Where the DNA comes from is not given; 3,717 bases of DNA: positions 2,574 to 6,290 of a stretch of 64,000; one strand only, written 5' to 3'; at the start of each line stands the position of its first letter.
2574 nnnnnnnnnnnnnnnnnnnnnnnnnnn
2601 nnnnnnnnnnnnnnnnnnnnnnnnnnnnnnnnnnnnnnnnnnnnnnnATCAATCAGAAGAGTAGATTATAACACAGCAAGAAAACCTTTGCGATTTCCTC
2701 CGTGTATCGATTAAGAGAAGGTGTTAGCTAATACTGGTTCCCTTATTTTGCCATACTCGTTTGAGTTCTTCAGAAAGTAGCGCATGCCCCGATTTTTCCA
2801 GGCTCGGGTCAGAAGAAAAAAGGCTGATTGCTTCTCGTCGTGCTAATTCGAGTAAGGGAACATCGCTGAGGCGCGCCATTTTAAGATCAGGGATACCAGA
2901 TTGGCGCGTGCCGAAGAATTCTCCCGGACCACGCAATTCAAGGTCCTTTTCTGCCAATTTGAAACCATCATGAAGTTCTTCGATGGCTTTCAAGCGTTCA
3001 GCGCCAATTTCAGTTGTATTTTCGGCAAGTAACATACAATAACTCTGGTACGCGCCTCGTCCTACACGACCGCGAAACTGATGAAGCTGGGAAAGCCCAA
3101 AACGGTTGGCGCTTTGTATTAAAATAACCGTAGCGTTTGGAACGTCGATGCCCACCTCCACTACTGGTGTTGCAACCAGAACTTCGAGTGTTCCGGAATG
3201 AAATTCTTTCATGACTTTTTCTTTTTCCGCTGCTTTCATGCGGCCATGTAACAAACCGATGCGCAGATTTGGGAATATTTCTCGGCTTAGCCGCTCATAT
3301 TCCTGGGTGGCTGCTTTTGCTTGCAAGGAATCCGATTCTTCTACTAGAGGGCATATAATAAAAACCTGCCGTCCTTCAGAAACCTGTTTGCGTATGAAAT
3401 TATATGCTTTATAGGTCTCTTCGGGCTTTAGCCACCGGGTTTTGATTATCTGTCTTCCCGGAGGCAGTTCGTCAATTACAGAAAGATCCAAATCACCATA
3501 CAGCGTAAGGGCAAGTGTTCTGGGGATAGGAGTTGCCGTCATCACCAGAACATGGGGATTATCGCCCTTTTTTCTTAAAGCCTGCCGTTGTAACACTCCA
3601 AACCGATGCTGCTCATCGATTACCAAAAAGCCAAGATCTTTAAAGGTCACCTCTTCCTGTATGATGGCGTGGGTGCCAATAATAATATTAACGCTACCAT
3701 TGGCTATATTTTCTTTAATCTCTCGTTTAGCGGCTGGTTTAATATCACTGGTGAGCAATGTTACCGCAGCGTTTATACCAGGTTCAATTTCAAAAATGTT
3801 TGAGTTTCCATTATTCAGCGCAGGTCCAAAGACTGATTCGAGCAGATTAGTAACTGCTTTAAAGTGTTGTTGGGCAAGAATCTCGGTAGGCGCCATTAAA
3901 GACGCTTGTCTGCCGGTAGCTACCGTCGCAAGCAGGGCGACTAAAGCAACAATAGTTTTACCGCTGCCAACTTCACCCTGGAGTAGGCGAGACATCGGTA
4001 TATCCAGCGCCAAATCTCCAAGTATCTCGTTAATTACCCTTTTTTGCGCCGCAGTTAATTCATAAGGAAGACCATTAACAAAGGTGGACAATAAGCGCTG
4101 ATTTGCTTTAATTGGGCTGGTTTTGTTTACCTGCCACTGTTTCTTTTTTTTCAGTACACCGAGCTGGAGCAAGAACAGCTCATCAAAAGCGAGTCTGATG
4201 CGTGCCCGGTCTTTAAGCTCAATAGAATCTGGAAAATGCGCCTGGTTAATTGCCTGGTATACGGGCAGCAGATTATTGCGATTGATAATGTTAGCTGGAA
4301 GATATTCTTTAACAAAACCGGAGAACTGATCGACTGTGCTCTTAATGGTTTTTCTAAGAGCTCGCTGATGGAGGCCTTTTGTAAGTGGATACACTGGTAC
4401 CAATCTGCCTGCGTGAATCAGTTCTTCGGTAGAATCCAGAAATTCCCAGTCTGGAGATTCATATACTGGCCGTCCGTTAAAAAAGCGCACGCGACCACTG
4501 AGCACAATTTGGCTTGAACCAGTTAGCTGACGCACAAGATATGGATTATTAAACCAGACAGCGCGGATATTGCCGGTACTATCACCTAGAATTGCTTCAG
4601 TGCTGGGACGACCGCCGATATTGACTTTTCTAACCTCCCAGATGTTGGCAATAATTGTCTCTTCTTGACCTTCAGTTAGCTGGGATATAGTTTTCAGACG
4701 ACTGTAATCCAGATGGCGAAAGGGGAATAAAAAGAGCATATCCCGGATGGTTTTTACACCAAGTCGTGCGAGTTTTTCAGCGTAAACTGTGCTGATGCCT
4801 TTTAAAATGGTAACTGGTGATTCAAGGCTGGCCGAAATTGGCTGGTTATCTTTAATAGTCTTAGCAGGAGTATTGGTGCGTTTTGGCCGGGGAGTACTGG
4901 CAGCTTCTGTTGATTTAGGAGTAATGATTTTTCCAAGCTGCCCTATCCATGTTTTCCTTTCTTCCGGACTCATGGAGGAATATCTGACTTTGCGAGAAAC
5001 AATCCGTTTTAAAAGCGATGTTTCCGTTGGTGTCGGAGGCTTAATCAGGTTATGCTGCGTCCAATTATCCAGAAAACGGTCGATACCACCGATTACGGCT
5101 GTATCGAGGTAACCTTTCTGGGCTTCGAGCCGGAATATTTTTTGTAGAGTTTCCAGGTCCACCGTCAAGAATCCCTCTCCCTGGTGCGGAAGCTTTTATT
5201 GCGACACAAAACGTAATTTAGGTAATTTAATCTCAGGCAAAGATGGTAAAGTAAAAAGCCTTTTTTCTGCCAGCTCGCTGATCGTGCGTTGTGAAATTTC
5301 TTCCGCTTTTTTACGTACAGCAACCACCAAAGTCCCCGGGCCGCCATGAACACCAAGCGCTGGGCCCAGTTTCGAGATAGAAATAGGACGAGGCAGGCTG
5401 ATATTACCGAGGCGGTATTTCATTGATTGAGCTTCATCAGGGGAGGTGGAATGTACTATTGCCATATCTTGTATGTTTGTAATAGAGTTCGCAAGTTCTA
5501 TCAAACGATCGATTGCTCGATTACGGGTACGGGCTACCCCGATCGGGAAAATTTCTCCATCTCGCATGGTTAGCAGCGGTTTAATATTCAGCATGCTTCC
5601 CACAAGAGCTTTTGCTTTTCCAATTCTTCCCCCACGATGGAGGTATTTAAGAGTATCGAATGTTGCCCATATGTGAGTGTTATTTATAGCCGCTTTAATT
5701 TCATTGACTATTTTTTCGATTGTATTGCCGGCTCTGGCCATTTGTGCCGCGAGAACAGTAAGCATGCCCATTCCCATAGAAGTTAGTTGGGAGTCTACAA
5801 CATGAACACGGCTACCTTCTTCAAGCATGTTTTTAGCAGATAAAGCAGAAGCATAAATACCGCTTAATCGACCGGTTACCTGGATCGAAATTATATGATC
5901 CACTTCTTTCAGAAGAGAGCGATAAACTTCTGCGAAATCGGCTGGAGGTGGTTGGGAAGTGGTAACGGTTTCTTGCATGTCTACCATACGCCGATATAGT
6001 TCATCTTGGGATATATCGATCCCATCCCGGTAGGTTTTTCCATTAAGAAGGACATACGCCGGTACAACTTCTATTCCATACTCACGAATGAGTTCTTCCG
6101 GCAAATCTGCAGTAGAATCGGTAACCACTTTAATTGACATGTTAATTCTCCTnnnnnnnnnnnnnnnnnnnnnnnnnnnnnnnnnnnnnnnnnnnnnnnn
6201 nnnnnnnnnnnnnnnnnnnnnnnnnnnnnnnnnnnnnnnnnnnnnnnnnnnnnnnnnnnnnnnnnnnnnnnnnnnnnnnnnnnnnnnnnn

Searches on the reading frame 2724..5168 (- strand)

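Call 20: search_protein_families(library=pfam, proteins=[window:2724-5168:-], max_evalue=0.001)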
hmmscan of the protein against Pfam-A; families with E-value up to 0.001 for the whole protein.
window:2724-5168:- (814 aa): 7 families
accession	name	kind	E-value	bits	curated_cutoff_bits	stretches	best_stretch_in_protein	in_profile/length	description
PF00270.35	DEAD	-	8.9e-22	78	26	1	372-552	1-164/167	DEAD/DEAH box helicase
PF17191.10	RecG_wedge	-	1.4e-20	74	23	1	123-279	6-159/162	RecG wedge domain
PF00271.37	Helicase_C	-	1.7e-20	73.8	23.5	1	595-704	11-108/110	Helicase conserved C-terminal domain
PF19833.4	RecG_dom3_C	-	3.2e-14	53.2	26.8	1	733-807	2-78/87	ATP-dependent DNA helicase RecG, domain 3, C-terminal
PF04851.21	ResIII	-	8.1e-10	39.3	22.5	1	370-547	3-162/164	Type III restriction enzyme, res subunit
PF22590.2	Cas3-like_C_2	-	4.6e-05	24.1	27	1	618-704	13-103/106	CRISPR-associated nuclease/helicase Cas3, C-terminal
PF01336.31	tRNA_anti-codon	-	0.00033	21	27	0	186-233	14-63/75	OB-fold nucleic acid binding domain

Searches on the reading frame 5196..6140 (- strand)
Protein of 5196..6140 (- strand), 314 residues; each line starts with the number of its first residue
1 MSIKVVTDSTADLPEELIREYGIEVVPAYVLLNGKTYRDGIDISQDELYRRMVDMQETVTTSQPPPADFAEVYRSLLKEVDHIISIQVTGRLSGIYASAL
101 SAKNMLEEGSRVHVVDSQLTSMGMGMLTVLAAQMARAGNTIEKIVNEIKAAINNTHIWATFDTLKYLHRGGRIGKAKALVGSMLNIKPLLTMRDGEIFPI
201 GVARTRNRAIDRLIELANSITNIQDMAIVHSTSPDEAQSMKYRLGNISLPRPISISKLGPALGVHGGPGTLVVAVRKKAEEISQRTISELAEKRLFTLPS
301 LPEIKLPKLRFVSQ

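Call 20: search_protein_families(library=pfam, proteins=[window:5196-6140:-], max_evalue=0.001)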
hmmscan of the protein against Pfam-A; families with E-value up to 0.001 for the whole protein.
window:5196-6140:- (314 aa): 2 families
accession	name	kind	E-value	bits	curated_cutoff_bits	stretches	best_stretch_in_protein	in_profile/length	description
PF02645.21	DegV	-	1.6e-82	277.4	27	1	2-277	1-279/280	Uncharacterised protein, DegV family COG1307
PF13684.11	FakA-like_C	-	0.00013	21.9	23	1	79-217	45-162/216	Fatty acid kinase subunit A-like, C-terminal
